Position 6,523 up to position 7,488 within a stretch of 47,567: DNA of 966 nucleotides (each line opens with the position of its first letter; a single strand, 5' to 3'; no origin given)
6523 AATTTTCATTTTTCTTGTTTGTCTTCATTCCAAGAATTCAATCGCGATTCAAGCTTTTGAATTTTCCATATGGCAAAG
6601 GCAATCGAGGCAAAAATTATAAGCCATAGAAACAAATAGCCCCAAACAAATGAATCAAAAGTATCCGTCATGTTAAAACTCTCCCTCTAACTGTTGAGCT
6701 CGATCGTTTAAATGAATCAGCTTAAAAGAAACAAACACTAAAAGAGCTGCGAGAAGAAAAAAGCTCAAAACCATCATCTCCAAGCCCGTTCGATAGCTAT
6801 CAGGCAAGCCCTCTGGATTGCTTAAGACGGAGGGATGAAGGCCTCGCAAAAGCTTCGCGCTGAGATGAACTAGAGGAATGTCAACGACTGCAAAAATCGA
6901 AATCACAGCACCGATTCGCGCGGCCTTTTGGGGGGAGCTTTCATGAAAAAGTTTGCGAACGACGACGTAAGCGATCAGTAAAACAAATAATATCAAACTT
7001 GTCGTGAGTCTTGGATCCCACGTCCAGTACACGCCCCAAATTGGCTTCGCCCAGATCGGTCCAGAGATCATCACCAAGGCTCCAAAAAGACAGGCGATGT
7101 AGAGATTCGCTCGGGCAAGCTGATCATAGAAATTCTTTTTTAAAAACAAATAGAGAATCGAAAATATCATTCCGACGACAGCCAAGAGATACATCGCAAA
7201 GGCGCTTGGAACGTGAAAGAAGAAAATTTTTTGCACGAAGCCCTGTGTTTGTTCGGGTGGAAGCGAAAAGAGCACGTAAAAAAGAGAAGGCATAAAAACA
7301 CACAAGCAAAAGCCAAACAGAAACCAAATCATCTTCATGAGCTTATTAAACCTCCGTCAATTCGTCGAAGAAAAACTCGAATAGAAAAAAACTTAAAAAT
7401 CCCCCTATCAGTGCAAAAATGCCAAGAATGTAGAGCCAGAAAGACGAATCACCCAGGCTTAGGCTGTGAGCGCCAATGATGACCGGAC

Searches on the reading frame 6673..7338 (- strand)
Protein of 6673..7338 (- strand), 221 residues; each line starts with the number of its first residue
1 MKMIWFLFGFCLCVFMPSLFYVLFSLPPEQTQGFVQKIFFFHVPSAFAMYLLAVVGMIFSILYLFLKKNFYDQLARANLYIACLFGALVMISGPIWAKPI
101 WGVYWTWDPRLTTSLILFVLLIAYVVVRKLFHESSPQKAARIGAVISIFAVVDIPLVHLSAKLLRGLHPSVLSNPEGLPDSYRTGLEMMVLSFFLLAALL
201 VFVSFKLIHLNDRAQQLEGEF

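Call 74: search_protein_families(library=pfam, proteins=[window:6673-7338:-], max_evalue=0.001)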
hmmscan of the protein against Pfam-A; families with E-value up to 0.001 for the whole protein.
window:6673-7338:- (221 aa): 1 family
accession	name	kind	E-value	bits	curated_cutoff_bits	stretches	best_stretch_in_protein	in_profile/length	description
PF01578.25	Cytochrom_C_asm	-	6.7e-22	78.6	29.9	1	13-168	51-212/212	Cytochrome C assembly protein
